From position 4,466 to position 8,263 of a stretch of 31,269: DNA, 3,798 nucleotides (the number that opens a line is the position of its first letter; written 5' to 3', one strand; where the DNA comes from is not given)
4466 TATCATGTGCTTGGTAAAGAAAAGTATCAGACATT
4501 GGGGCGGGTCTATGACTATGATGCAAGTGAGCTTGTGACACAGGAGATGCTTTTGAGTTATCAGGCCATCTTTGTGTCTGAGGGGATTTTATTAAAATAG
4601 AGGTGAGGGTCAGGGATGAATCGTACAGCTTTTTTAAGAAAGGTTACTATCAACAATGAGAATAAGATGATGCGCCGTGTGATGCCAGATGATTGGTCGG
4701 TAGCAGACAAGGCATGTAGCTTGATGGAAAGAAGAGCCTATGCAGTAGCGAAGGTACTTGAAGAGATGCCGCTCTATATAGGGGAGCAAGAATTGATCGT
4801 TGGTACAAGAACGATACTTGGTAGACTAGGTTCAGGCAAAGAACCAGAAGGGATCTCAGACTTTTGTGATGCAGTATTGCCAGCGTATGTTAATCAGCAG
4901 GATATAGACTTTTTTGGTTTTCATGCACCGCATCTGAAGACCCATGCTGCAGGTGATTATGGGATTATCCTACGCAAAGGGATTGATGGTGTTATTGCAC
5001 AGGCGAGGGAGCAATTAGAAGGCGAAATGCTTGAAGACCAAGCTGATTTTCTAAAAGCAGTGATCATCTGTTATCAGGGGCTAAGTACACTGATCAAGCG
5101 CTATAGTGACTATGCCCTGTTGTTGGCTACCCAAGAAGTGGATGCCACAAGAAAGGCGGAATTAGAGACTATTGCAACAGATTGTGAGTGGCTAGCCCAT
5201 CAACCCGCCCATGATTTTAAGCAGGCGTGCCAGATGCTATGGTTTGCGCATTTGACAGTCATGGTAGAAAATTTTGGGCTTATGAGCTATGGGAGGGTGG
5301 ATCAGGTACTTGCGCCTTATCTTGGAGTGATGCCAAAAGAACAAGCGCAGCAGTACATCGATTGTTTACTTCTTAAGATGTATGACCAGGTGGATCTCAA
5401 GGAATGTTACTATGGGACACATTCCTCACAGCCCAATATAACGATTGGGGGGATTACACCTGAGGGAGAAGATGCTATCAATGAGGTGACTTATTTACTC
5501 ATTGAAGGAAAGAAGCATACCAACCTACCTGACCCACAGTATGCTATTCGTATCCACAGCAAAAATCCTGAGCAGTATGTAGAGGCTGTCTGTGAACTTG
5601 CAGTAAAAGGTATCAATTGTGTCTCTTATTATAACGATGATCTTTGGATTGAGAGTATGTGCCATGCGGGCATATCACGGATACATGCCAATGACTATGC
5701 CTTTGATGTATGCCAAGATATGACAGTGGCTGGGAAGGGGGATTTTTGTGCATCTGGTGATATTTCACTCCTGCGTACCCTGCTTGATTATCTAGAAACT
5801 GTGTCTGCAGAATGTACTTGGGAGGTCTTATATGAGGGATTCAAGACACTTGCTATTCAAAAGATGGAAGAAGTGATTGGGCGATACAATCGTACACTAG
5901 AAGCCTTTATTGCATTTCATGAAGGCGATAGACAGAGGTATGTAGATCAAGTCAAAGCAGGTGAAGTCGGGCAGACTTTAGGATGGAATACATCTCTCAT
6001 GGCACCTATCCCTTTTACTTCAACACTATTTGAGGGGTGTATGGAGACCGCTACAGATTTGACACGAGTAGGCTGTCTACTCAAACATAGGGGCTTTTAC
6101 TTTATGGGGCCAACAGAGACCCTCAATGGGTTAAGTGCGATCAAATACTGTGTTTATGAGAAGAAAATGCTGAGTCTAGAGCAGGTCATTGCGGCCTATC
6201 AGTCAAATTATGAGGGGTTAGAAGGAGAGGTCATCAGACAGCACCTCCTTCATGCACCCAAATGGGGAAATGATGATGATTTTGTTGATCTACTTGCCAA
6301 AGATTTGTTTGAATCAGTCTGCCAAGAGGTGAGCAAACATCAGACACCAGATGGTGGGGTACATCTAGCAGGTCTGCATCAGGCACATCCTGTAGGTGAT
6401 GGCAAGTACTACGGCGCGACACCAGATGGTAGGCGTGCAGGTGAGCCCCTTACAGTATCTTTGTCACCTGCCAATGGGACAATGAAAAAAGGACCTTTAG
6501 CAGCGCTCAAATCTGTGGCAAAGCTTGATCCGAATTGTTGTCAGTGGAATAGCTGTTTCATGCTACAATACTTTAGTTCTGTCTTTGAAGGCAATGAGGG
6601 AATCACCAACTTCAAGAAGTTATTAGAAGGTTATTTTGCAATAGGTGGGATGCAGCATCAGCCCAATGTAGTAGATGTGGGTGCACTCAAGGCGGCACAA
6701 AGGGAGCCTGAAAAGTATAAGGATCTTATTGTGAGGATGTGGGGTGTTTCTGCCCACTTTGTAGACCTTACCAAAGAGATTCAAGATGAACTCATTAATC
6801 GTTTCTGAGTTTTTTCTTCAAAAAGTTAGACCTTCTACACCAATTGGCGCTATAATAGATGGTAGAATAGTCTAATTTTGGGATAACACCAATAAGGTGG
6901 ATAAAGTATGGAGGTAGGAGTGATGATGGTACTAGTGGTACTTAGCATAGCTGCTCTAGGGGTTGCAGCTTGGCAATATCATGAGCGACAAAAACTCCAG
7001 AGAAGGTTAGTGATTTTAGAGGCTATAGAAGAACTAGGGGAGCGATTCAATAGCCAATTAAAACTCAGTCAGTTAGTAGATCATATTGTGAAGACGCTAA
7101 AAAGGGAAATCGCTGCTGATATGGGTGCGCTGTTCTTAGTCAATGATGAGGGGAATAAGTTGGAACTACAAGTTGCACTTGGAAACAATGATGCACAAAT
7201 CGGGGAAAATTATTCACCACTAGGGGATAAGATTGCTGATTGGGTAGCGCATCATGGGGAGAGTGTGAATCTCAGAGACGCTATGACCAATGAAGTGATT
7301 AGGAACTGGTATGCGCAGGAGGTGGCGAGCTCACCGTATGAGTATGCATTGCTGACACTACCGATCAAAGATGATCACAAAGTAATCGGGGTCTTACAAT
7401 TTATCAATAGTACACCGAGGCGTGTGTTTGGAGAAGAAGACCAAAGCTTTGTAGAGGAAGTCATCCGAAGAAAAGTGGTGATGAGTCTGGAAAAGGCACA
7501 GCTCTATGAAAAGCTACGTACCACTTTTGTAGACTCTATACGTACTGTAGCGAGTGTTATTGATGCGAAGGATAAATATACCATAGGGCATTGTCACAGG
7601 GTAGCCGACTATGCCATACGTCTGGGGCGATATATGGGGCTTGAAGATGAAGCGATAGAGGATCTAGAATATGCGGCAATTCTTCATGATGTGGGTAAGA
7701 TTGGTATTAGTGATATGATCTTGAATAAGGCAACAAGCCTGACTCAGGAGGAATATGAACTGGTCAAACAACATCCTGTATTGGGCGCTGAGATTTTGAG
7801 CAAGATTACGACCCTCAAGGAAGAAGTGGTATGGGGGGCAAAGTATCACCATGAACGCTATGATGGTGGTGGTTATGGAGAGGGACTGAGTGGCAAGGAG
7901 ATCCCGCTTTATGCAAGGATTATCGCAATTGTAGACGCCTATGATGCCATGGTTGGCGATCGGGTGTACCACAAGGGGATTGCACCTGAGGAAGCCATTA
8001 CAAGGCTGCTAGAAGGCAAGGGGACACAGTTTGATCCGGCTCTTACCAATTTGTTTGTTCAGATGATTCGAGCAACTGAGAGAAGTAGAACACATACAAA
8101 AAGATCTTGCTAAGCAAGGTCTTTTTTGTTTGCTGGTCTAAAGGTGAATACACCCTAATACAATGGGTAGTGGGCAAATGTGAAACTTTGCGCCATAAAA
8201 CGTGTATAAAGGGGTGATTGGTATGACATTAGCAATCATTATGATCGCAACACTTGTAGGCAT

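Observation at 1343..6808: Uncharacterised four-gene glycyl-radical-enzyme operon: URO-D-fold protein - Cys-type sulfatase - PFL2-class activase - divergent 730-aa GRE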

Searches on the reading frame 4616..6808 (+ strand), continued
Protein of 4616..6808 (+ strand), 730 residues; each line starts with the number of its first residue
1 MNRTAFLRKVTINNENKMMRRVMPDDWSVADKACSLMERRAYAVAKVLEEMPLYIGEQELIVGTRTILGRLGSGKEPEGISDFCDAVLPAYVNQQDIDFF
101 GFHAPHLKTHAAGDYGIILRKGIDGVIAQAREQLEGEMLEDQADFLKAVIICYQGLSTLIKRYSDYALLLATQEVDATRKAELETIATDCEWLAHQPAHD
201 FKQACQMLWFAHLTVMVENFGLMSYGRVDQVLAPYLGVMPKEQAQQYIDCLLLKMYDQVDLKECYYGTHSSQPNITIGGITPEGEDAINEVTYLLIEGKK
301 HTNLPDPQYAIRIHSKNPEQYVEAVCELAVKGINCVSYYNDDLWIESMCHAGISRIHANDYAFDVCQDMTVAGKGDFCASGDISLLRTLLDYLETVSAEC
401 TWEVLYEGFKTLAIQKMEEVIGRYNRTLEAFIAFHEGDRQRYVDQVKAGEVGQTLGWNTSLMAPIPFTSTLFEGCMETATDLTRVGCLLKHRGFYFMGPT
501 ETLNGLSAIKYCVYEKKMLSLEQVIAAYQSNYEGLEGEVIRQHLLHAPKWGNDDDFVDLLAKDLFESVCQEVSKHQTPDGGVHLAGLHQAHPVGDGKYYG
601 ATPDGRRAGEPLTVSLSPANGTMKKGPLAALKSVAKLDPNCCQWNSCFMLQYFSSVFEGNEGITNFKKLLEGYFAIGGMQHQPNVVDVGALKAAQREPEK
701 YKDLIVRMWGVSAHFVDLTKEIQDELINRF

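Call 80: predict_structure(alignment_id=A1)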
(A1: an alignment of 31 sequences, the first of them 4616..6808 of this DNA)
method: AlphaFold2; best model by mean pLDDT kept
length: 730 residues; sequences in the alignment: 31
mean_pLDDT: 89.0   pTM: 0.90
mean pLDDT of the five models: 89.0, 88.8, 88.6, 86.1, 84.3
residues with pLDDT >= 90: 482; 70-90: 188; 50-70: 43; < 50: 17
segments of 3 or more residues with pLDDT < 50: 611-619
pLDDT, mean of each block of 10 residues (from residue 1): 86 80 92 97 97 93 90 56 82 96 80 94 98 95 97 99 98 97 98 98 98 92 90 96 97 84 65 89 97 97 90 97 95 92 97 96 87 90 89 91 97 97 96 93 94 86 95 95 91 90 89 95 86 83 84 91 95 94 88 51 52 46 78 93 87 86 94 95 90 91 81 84 77
secondary structure, 60 per line:
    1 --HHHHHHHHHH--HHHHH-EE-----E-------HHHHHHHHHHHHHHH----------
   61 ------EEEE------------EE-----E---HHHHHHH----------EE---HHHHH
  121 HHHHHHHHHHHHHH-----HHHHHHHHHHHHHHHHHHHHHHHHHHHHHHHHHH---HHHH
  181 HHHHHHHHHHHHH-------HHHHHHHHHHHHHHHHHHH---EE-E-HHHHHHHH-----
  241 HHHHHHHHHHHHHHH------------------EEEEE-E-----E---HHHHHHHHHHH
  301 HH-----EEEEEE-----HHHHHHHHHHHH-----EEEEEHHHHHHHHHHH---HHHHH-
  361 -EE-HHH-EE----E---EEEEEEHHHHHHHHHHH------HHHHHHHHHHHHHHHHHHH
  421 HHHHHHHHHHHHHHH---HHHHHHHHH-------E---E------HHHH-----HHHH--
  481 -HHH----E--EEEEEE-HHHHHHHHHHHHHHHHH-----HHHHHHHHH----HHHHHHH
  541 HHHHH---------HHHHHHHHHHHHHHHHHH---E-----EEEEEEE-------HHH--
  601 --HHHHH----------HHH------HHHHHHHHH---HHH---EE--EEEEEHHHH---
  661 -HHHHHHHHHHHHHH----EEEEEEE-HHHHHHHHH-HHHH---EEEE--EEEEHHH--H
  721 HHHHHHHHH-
elements in order (helices of 4 or more, strands of 3 or more residues): H3-12 H15-19 H36-50 E67-70 H94-100 H116-134 H140-173 H177-193 H201-219 H228-235 H241-255 E274-278 H290-302 E308-313 H319-330 E336-340 H341-351 H355-359 E379-384 H385-395 H402-435 H439-447 H466-469 H475-478 E492-497 H499-515 H521-529 H534-545 H555-572 E582-588 H603-607 H627-635 E649-653 H654-657 H662-675 E680-686 H688-696 H698-701 E705-708 E711-714 H720-729

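Call 82: fold_search(model_id=the predicted structure, library=pdb)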
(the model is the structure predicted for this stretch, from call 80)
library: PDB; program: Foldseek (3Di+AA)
matches with E <= 10: 386; with E <= 0.001: 61
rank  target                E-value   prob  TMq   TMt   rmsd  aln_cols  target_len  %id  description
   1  1r8w_A                1.2e-44  1.00  0.81  0.75   5.7       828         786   26  Native structure of the B12-independent glycerol dehydratase from clostridium butyricum (released 2004-06-01)
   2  9rco_A                1.1e-42  1.00  0.80  0.74   5.7       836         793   27  1,2-propanediol dehydratase with 0.1 % glycerol additive (released 2025-06-11)
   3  9rcp_B                1.6e-42  1.00  0.79  0.74   6.5       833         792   26  1,2-propanediol dehydratase with 0.1 % 1,3-propanediol additive (released 2025-06-11)
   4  9rcq_A                1.9e-42  1.00  0.79  0.72   6.3       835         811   26  1,2-propanediol dehydratase with no ligand additives (released 2025-06-11)
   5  5i2g_A                3.1e-41  1.00  0.80  0.74   5.7       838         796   25  1,2-propanediol Dehydration in Roseburia inulinivorans; Structural Basis for Substrate and Enantiomer Selectivity (released 2016-06-01)
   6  5i2g_B                4.4e-41  1.00  0.80  0.74   5.4       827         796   26  1,2-propanediol Dehydration in Roseburia inulinivorans; Structural Basis for Substrate and Enantiomer Selectivity (released 2016-06-01)
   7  5i2a_A                1.7e-40  1.00  0.79  0.69   6.4       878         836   24  1,2-propanediol Dehydration in Roseburia inulinivorans; Structural Basis for Substrate and Enantiomer Selectivity (released 2016-06-01)
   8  9rcp_C                2.2e-40  1.00  0.80  0.74   5.5       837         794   26  1,2-propanediol dehydratase with 0.1 % 1,3-propanediol additive (released 2025-06-11)
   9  2f3o_A                2.2e-40  1.00  0.78  0.74   6.2       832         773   24  Crystal Structure of a glycyl radical enzyme from Archaeoglobus fulgidus (released 2006-03-07)
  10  5i2a_B                3.0e-39  1.00  0.79  0.70   6.0       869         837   24  1,2-propanediol Dehydration in Roseburia inulinivorans; Structural Basis for Substrate and Enantiomer Selectivity (released 2016-06-01)
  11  8yjo_A                3.3e-39  1.00  0.80  0.77   6.6       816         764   24  Structure of E. coli glycyl radical enzyme PflD with bound malonate (released 2024-10-02)
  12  9r0v_A                3.8e-39  1.00  0.81  0.75   5.2       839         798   24  CutC IN COMPLEX WITH Inhibitor (released 2026-02-11)
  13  9f3x_C                4.6e-39  1.00  0.79  0.73   5.8       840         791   25  CutC choline lyase in complex with cyclopropylcholine (released 2024-05-08)
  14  8id0                  7.4e-39  1.00  0.78  0.74   7.2       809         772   24  Crystal structure of PflD bound to 1,5-anhydromannitol-6-phosphate in Streptococcus dysgalactiae subsp. equisimilis (released 2024-10-02)
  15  6vxc_A                7.4e-39  1.00  0.77  0.72   5.8       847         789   23  Crystal structure of hydroxyproline dehydratase (HypD) from Clostridioides difficile (released 2020-04-08)
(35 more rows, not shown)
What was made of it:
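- On Glycyl radical enzyme (PFL-like superfamily): The AlphaFold model (pLDDT 89) superposes on GD, PD and CutC with TMq 0.78-0.81 (calls 80, 82).
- Closest known: B12-independent glycerol dehydratase. Same: Same GRE barrel fold (TMq about 0.80; call 82).
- Closest known: GRE isomerases YbiW and PflD. Different: 22-24% identity (call 82).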

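Call 86: search_protein_representatives(protein=window:4616-6808:+)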
Query: 730 residues. Proteins with E-value up to 0.001 (for the whole library): 5715; up to 1e-10: 3176; up to 1e-30: 1430. The best 150 are listed.
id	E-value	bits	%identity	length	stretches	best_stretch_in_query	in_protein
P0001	0.0e+00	1712.0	100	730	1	1-730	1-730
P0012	6.1e-219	745.4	48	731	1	3-730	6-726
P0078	1.6e-196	671.3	44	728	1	1-729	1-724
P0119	1.2e-191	655.2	45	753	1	1-730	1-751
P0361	6.4e-187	639.6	44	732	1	3-730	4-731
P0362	2.5e-186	637.6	44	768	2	141-730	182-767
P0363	8.5e-168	576.4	40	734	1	3-729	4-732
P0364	2.5e-155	535.1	47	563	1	179-711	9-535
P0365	1.4e-135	469.8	45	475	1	255-729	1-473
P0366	1.8e-133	462.9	39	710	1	20-729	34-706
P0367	1.7e-131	456.3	38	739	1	22-729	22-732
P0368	6.5e-129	447.8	39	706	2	16-401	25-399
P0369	2.2e-126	439.4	34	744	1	3-729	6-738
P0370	3.1e-125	435.6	34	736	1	3-729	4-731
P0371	4.5e-116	405.3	42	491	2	462-729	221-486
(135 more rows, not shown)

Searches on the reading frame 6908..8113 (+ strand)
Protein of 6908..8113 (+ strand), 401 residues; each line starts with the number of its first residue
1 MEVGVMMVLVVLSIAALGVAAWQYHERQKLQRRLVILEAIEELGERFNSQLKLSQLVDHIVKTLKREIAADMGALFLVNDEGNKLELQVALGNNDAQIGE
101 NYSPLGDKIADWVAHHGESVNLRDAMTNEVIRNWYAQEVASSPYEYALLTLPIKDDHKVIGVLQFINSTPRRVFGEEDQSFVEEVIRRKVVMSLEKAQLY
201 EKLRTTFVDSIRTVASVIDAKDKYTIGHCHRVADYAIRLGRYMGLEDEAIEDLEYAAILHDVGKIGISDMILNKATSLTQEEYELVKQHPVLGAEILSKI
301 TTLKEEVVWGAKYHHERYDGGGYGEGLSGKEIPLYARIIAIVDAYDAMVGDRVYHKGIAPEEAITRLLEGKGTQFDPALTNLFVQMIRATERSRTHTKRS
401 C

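Call 6: search_protein_families(library=pfam, proteins=[window:6908-8113:+], max_evalue=0.01)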
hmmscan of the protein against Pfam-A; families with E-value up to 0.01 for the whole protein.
window:6908-8113:+ (401 aa): 8 families
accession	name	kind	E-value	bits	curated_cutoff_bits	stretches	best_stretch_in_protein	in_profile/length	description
PF13487.12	HD_5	-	4.3e-36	124.7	27.2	1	213-379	2-170/170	HD domain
PF01966.28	HD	-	5.2e-23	82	22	1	226-348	2-116/116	HD domain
PF01590.32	GAF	-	5.8e-13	50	22.4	1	53-185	2-125/133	GAF domain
PF13185.12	GAF_2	-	4.2e-12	46.9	28.6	1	53-185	4-127/136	GAF domain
PF13492.12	GAF_3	-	2.4e-06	28.4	27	1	54-185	3-119/129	GAF domain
PF08668.18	HDOD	-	0.0018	18.3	22.9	1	225-281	95-149/196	HDOD domain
PF09976.15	TPR_21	-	0.0039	17.4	25.5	1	5-88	11-93/193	Tetratricopeptide repeat-like domain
PF07671.16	DUF1601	-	0.0089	16.3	25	0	20-50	3-31/37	Protein of unknown function (DUF1601)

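Call 7: search_protein_families(library=ncbifam, proteins=[window:6908-8113:+], max_evalue=0.01)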
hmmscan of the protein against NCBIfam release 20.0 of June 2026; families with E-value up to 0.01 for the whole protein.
window:6908-8113:+ (401 aa): 7 families
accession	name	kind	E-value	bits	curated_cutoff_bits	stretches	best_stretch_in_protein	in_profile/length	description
NF053512.1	nitric_RR_NosR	exception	3.9e-43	148.1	400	1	191-397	160-364/422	response regulator c-di-GMP phosphodiesterase, NosR family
TIGR01817.1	nifA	equivalog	1.1e-07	31.1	528.85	1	37-185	4-148/534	nif-specific transcriptional activator NifA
NF008283.0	PRK11061.1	equivalog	9.4e-07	27.4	583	1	38-214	3-174/748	phosphoenolpyruvate--protein phosphotransferase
TIGR00277.1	HDIG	domain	4.8e-06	26.3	27.6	1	224-316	4-83/84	HDIG domain-containing metalloprotein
TIGR02621.3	cas3_GSU0051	exception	0.00073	18.4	400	1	227-264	673-710/854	type I-G CRISPR-associated helicase/endonuclease Cas3g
TIGR01596.1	cas3_HD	equivalog_domain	0.0014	18.7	43.45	1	228-265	4-45/178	CRISPR-associated endonuclease Cas3''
NF045665.1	NTPtran_DVU1551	equivalog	0.0059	15.7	315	1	189-264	175-259/359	DVU_1551 family NTP transferase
